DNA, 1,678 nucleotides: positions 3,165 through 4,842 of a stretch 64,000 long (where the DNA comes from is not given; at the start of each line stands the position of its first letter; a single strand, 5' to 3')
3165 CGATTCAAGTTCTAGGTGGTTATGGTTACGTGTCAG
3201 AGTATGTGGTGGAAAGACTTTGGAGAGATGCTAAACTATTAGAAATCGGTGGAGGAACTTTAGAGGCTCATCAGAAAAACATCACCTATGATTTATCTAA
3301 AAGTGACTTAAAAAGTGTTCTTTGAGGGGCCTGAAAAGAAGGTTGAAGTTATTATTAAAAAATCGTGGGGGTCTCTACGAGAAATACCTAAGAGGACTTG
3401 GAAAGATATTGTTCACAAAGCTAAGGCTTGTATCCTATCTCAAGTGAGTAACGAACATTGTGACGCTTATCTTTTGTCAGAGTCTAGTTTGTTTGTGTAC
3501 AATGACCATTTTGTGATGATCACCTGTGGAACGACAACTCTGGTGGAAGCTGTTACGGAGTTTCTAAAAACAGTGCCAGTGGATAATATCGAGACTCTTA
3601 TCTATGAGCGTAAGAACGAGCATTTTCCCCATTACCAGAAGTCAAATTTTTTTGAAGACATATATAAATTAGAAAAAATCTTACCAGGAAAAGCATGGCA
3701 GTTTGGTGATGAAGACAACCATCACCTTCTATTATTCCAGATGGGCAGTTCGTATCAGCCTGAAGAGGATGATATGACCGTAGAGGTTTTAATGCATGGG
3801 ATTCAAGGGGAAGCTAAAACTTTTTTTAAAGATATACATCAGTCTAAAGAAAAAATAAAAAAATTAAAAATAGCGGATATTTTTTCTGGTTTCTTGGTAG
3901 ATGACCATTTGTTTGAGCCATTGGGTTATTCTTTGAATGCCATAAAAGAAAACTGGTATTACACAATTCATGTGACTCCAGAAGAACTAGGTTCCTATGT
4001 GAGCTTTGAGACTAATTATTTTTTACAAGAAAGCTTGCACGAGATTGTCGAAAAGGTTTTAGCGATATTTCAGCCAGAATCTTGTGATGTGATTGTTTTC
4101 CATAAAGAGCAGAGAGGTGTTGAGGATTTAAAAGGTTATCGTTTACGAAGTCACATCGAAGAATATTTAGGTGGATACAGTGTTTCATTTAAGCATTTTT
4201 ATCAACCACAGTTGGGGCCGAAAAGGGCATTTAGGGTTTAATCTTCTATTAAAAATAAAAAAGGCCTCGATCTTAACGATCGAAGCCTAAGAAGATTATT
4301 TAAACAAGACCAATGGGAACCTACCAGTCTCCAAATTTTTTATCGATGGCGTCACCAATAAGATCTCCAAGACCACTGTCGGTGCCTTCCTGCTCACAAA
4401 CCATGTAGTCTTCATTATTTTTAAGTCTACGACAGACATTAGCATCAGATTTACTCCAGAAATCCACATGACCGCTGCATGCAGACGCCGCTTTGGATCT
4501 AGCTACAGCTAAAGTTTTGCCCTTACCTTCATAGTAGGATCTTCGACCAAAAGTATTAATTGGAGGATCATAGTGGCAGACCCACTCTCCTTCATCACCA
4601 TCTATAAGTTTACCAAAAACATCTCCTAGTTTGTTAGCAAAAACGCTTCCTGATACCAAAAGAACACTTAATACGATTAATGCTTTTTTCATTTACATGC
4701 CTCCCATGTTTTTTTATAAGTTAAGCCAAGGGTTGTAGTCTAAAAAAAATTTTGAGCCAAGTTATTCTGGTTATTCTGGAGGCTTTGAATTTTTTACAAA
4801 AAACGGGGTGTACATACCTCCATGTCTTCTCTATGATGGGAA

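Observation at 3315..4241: Eukaryote-type (class 2) S-adenosylmethionine decarboxylase in a bacterium, linked to speE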

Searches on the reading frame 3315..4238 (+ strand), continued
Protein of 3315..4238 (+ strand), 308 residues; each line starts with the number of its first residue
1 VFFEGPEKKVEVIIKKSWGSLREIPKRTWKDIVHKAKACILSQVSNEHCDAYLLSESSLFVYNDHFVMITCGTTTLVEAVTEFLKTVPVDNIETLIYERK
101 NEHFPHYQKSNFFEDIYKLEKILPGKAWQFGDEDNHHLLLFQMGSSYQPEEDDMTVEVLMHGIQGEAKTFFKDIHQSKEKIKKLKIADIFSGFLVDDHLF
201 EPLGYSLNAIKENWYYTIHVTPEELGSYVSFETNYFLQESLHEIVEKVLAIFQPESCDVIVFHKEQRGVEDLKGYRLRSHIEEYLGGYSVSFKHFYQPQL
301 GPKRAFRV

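Call 25: find_encoding_contigs(protein=P0009, flank=5000, max_places=2)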
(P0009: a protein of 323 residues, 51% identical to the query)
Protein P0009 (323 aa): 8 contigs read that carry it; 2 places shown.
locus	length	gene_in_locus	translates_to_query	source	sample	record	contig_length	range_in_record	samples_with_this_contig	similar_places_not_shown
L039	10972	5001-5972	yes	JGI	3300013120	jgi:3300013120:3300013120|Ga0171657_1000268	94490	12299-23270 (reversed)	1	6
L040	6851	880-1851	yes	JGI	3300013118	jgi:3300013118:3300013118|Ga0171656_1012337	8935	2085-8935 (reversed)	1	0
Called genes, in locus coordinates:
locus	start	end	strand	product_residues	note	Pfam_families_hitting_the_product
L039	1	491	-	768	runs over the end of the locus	-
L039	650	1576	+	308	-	PF01261:AP_endonuc_2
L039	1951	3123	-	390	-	PF06439:3keto-disac_hyd (faint)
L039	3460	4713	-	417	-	PF21088:MS_channel_1st, PF00924:MS_channel_2nd, PF21082:MS_channel_3rd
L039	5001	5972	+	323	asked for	PF01536:SAM_decarbox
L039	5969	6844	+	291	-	PF17284:Spermine_synt_N, PF01564:Spermine_synth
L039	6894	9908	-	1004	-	PF00072:Response_reg (faint), PF01326:PPDK_N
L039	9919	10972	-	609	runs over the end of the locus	PF01343:Peptidase_S49, PF00574:CLP_protease (faint), PF25145:NfeD1b_N (weak), PF01343:Peptidase_S49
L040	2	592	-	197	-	?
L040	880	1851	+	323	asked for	PF01536:SAM_decarbox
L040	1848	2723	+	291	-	PF17284:Spermine_synt_N, PF01564:Spermine_synth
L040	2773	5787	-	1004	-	PF00072:Response_reg (faint), PF01326:PPDK_N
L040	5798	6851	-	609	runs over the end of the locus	PF01343:Peptidase_S49, PF00574:CLP_protease (faint), PF25145:NfeD1b_N (weak), PF01343:Peptidase_S49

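Call 26: find_encoding_contigs(protein=P0074, flank=5000, max_places=2)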
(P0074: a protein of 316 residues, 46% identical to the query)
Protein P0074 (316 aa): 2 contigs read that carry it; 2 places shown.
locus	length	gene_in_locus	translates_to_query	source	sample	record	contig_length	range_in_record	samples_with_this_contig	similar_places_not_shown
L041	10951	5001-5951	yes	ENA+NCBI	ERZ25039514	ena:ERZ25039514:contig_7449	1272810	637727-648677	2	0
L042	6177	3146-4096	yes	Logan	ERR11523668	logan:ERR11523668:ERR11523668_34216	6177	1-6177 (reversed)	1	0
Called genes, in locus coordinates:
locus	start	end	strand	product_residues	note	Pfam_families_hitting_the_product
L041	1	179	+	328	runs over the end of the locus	PF06702:Fam20C (weak)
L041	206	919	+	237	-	PF02518:HATPase_c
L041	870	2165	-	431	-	PF00158:Sigma54_activat (faint), PF05496:RuvB_N, PF13191:AAA_16 (faint), PF00004:AAA, PF13173:AAA_14 (weak), PF16193:AAA_assoc_2, PF22703:Cdc6_lid (weak), PF12002:MgsA_C, +1 more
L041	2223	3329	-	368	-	PF01883:FeS_assembly_P (weak), PF00142:Fer4_NifH (faint), PF01656:CbiA, PF02374:ArsA_ATPase (faint), PF09140:MipZ (weak), PF10609:ParA, PF13614:AAA_31 (weak)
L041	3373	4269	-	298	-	PF17874:TPR_MalT (weak)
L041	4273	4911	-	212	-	PF13406:SLT_2 (faint), PF01464:SLT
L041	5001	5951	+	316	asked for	PF01536:SAM_decarbox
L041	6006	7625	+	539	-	PF00890:FAD_binding_2, PF07992:Pyr_redox_2 (faint), PF02910:Succ_DH_flav_C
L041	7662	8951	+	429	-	PF00438:S-AdoMet_synt_N, PF02772:S-AdoMet_synt_M, PF02773:S-AdoMet_synt_C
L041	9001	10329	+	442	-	PF01565:FAD_binding_4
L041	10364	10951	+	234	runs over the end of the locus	PF00106:adh_short, PF08659:KR, PF13561:adh_short_C2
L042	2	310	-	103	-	?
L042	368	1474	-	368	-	PF01883:FeS_assembly_P (weak), PF00142:Fer4_NifH (faint), PF01656:CbiA, PF02374:ArsA_ATPase (faint), PF09140:MipZ (weak), PF10609:ParA, PF13614:AAA_31 (weak)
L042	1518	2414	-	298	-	PF17874:TPR_MalT (weak)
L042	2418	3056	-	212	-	PF13406:SLT_2 (faint), PF01464:SLT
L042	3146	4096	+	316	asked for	PF01536:SAM_decarbox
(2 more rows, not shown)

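Call 33: search_protein_representatives(protein=window:3315-4238:+)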
Query: 308 residues. Proteins with E-value up to 0.001 (for the whole library): 1930; up to 1e-10: 1209; up to 1e-30: 366. The best 150 are listed.
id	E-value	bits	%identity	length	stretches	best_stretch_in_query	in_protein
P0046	4.4e-89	315.0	51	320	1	1-308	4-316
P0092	3.1e-87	309.0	49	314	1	1-301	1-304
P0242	4.7e-86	305.1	47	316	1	1-295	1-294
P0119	6.6e-86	304.6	52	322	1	1-266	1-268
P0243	4.2e-85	301.9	48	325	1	1-306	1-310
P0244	6.8e-85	301.3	48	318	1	1-307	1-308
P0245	1.7e-83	296.7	49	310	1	1-305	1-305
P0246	4.2e-81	288.8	46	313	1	1-306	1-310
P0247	1.4e-80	287.1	46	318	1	1-307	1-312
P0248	4.1e-80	285.6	46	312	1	1-300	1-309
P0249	5.9e-80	285.1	44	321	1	2-305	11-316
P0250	7.3e-79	281.5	47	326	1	2-302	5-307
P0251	3.6e-76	272.6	44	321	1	2-300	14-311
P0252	8.3e-76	271.4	45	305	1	1-297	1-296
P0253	4.8e-75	268.9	44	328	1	2-303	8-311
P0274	4.8e-68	245.9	42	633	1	1-268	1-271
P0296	1.1e-61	225.1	44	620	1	1-263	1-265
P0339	1.1e-54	202.1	46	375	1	1-269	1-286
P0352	6.1e-52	193.0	41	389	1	3-267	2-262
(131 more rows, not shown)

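Call 40: predict_structure(alignment_id=A1)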
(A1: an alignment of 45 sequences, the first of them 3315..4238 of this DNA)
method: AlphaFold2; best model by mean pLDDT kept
length: 308 residues; sequences in the alignment: 45
mean_pLDDT: 92.0   pTM: 0.91
mean pLDDT of the five models: 92.0, 91.7, 91.2, 90.5, 90.5
residues with pLDDT >= 90: 235; 70-90: 63; 50-70: 9; < 50: 1
segments of 3 or more residues with pLDDT < 50: none
pLDDT, mean of each block of 10 residues (from residue 1): 73 96 98 97 98 96 97 93 97 95 82 95 95 86 91 95 92 86 93 95 92 96 79 86 95 96 92 95 93 94 83
secondary structure, 60 per line:
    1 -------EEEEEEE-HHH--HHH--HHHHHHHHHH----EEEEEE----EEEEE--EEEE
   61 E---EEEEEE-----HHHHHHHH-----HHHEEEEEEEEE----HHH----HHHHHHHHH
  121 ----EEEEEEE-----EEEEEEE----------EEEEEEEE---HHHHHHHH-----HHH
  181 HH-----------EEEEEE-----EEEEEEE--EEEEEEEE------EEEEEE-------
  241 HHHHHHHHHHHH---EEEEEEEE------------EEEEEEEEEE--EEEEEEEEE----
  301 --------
elements in order: E8-14 H26-35 E40-45 E50-54 E57-61 E65-70 H76-83 E92-100 H112-120 E125-131 E137-143 E154-161 H165-172 H178-182 E194-199 E205-211 E214-221 E228-233 H241-252 E256-263 E276-285 E288-296

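Call 43: fold_search(model_id=the predicted structure, library=pdb)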
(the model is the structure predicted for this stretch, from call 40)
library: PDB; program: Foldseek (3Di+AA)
matches with E <= 10: 829; with E <= 0.001: 42
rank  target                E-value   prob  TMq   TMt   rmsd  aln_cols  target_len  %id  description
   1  1jl0_A                1.3e-27  1.00  0.89  0.88   2.6       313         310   31  Structure of a Human S-Adenosylmethionine Decarboxylase Self-processing Ester Intermediate and Mechanism of Putrescine (released 2001-08-22)
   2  1msv_A                2.7e-27  1.00  0.89  0.86   2.5       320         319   31  The S68A S-adenosylmethionine decarboxylase proenzyme processing mutant. (released 2003-03-11)
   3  1jl0_B                2.8e-27  1.00  0.90  0.89   2.5       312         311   31  Structure of a Human S-Adenosylmethionine Decarboxylase Self-processing Ester Intermediate and Mechanism of Putrescine (released 2001-08-22)
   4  1msv_B                4.9e-27  1.00  0.89  0.86   2.5       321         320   30  The S68A S-adenosylmethionine decarboxylase proenzyme processing mutant. (released 2003-03-11)
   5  3dz6_A                2.0e-18  1.00  0.67  0.86   2.4       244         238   30  Human AdoMetDC with 5'-[(4-aminooxybutyl)methylamino]-5'deoxy-8-ethyladenosine (released 2009-03-10)
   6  9p1h_A                2.6e-18  1.00  0.70  0.84   2.5       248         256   30  100K human S-adenosylmethionine decarboxylase (released 2025-09-17)
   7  9p7q_A                3.9e-18  1.00  0.68  0.82   2.9       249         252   30  273K human S-adenosylmethionine decarboxylase (released 2025-09-17)
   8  3h0v_A                3.9e-18  1.00  0.66  0.85   3.0       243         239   30  Human AdoMetDC with 5'-Deoxy-5'-(dimethylsulfonio) adenosine (released 2009-06-30)
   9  3h0w_A                4.6e-18  1.00  0.66  0.85   3.1       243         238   30  Human AdoMetDC with 5'-Deoxy-5'-[(N-dimethyl)amino]-8-methyl-adenosine (released 2009-06-30)
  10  1jen_A                5.7e-18  1.00  0.69  0.85   2.4       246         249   31  HUMAN S-ADENOSYLMETHIONINE DECARBOXYLASE (released 1999-06-01)
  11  1i7m_A                6.0e-18  1.00  0.69  0.85   2.4       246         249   30  HUMAN S-ADENOSYLMETHIONINE DECARBOXYLASE WITH COVALENTLY BOUND PYRUVOYL GROUP AND COMPLEXED WITH 4-AMIDINOINDAN-1-ONE- (released 2001-08-22)
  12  3ep8_A                6.4e-18  1.00  0.66  0.84   3.3       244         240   30  Human AdoMetDC E178Q mutant complexed with S-Adenosylmethionine methyl ester and no putrescine bound (released 2008-12-23)
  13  9p1h_C                7.5e-18  1.00  0.69  0.82   2.7       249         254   30  100K human S-adenosylmethionine decarboxylase (released 2025-09-17)
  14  3ep4_A                9.3e-18  1.00  0.67  0.84   3.2       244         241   30  Human AdoMetDC E256Q mutant with no putrescine bound (released 2008-12-23)
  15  3epa_A                9.8e-18  1.00  0.69  0.83   2.4       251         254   29  Human AdoMetDC E178Q mutant complexed with putrescine (released 2008-12-23)
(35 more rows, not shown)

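Call 58: search_protein_families(library=pfam, proteins=[P0274, P0296, P0008, P0339, P0352], max_evalue=0.001)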
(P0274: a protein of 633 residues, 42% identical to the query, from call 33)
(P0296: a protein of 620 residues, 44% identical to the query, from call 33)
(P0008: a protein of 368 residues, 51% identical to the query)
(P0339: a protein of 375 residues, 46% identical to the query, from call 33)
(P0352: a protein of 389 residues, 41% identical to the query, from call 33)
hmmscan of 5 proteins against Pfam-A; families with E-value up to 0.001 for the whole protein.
P0274 (633 aa): 3 families
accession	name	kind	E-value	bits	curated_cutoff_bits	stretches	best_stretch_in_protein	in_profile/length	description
PF01536.21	SAM_decarbox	-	1.8e-62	211.8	22.2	1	3-269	4-300/343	Adenosylmethionine decarboxylase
PF01564.23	Spermine_synth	-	1.2e-53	181.9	22.9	1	390-568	1-179/186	Spermine/spermidine synthase domain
PF17284.7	Spermine_synt_N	-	2.8e-08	34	22.1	1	342-387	8-53/53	Spermidine synthase tetramerisation domain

P0296 (620 aa): 3 families
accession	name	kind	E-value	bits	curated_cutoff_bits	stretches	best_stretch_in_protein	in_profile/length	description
PF01536.21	SAM_decarbox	-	4.2e-61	207.3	22.2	1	2-283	3-315/343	Adenosylmethionine decarboxylase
PF01564.23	Spermine_synth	-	3.9e-56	190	22.9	1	384-562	1-179/186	Spermine/spermidine synthase domain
PF17284.7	Spermine_synt_N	-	1.2e-12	47.9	22.1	1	331-381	2-53/53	Spermidine synthase tetramerisation domain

P0008 (368 aa): 1 family
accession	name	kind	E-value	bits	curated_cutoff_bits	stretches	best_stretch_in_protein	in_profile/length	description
PF01536.21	SAM_decarbox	-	2.2e-66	224.7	22.2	1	54-338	3-328/343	Adenosylmethionine decarboxylase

P0339 (375 aa): 1 family
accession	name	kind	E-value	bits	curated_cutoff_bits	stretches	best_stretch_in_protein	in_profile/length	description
PF01536.21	SAM_decarbox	-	1.4e-60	205.6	22.2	1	2-344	3-340/343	Adenosylmethionine decarboxylase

P0352 (389 aa): 1 family
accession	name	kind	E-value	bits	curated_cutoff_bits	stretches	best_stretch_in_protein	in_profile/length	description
PF01536.21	SAM_decarbox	-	6e-53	180.6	22.2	1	2-259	4-298/343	Adenosylmethionine decarboxylase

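Call 65: fold_search(model_id=the predicted structure, library=viral)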
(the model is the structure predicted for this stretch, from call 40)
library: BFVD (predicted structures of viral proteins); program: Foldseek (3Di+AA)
matches with E <= 10: 762; with E <= 0.001: 1
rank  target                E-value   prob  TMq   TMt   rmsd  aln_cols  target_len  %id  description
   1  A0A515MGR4            4.8e-04  1.00  0.25  0.36  12.8       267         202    8  (no name in the UniProt tables at hand)
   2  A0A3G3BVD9            1.9e-03  1.00  0.27  0.23   7.2       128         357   15  S-adenosylmethionine decarboxylase proenzyme [Bacillus phage vB_BcoS-136]
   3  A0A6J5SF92            2.0e-03  1.00  0.26  0.47   4.4       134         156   16  S-adenosylmethionine decarboxylase family, prokaryotic [uncultured Caudovirales phage]
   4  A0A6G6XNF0            2.7e-03  1.00  0.27  0.55   3.2       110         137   10  (no name in the UniProt tables at hand)
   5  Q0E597                4.1e-03  0.51  0.19  0.22  18.4       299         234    7  26.1 kDa [Spodoptera frugiperda ascovirus 1a]
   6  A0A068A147            5.6e-03  1.00  0.28  0.56   8.2       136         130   13  (no name in the UniProt tables at hand)
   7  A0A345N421            1.3e-02  0.54  0.18  0.18  14.4       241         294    6  (no name in the UniProt tables at hand)
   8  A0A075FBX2            3.3e-02  0.05  0.11  0.07  23.8       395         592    6  ORF19 [Duck adenovirus 2]
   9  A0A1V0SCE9            3.5e-02  0.07  0.13  0.08  23.7       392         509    9  Uncharacterized protein [Catovirus CTV1]
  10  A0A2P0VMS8            3.7e-02  0.06  0.10  0.13  24.6       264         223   10  Uncharacterized protein [Tetraselmis virus 1]
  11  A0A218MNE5            4.5e-02  0.08  0.10  0.05  29.6       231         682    8  Uncharacterized protein [uncultured virus]
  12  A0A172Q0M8            4.8e-02  0.57  0.18  0.12  10.3       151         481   12  AAA+ ATPase domain-containing protein [Acinetobacter phage vB_AbaM_ME3]
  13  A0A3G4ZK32            5.3e-02  0.33  0.16  0.22  13.0       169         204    8  Uncharacterized protein [Terrestrivirus sp.]
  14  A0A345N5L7            5.3e-02  0.13  0.16  0.16  16.7       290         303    8  (no name in the UniProt tables at hand)
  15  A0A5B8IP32            5.3e-02  0.09  0.10  0.16  17.5       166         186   11  Uncharacterized protein [Mimiviridae sp. ChoanoV1]
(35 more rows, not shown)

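Call 66: find_encoding_contigs(protein=P0032, flank=3500, max_places=1)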
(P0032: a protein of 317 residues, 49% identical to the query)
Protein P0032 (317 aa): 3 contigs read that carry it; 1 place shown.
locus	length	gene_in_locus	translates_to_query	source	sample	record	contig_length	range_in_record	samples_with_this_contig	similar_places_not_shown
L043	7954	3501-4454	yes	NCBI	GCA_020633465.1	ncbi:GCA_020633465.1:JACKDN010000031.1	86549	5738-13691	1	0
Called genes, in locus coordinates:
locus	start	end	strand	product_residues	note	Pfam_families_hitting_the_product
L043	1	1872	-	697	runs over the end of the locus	-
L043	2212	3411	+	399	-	PF01168:Ala_racemase_N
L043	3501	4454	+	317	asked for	PF01536:SAM_decarbox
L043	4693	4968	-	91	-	-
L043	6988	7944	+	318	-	PF01408:GFO_IDH_MocA, PF22725:GFO_IDH_MocA_C3 (weak), PF02894:GFO_IDH_MocA_C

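Call 67: find_encoding_contigs(protein=P0023, flank=3500, max_places=1)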
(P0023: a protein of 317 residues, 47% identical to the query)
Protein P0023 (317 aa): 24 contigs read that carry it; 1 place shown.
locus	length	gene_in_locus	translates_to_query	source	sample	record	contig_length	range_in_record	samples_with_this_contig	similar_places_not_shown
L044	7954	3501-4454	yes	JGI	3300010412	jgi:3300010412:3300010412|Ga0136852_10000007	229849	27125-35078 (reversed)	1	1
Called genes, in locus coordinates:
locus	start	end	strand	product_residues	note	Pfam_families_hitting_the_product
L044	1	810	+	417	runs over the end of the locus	PF00155:Aminotran_1_2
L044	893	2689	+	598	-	PF13589:HATPase_c_3 (weak), PF00183:HSP90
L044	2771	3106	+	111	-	PF00462:Glutaredoxin, PF05768:Glrx-like (weak), PF13417:GST_N_3, PF13409:GST_N_2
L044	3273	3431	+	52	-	-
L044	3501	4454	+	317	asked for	PF01536:SAM_decarbox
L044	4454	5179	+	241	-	PF05430:Methyltransf_30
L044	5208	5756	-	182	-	-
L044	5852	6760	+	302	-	PF01479:S4 (weak), PF00849:PseudoU_synth_2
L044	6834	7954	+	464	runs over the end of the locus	PF01553:Acyltransferase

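Call 68: find_encoding_contigs(protein=P0067, flank=3500, max_places=1)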
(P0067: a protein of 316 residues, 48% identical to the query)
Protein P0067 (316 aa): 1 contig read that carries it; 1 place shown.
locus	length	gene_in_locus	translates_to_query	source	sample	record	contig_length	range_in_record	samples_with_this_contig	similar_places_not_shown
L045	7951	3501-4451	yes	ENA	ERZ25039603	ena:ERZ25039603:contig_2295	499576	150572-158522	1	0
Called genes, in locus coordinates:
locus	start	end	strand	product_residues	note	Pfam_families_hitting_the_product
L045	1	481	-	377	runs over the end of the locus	PF01883:FeS_assembly_P, PF10609:ParA, PF01656:CbiA, PF02374:ArsA_ATPase (faint), PF09140:MipZ (weak), PF13614:AAA_31 (weak)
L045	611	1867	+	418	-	-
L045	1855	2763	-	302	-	-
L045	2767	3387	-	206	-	PF13406:SLT_2 (faint), PF01464:SLT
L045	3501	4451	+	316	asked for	PF01536:SAM_decarbox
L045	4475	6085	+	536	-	PF00890:FAD_binding_2, PF01266:DAO (faint), PF07992:Pyr_redox_2 (faint), PF02910:Succ_DH_flav_C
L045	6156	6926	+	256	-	-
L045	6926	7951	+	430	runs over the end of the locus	-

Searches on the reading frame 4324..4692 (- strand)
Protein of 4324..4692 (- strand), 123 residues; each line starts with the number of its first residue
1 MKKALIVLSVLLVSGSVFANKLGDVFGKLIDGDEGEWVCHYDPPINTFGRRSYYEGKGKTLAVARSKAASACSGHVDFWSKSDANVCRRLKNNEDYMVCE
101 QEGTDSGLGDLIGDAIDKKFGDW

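Call 3: search_protein_families(library=pfam, proteins=[window:4324-4692:-], max_evalue=0.01)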
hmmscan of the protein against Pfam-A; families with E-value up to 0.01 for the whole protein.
window:4324-4692:- (123 aa): 0 families

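Call 4: search_protein_families(library=ncbifam, proteins=[window:4324-4692:-], max_evalue=0.01)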
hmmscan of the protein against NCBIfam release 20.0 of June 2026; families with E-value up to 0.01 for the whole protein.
window:4324-4692:- (123 aa): 0 families

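Call 53: search_protein_families(library=phrogs, proteins=[window:4324-4692:-], max_evalue=0.01)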
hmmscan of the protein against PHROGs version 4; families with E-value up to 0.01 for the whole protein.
window:4324-4692:- (123 aa): 0 families
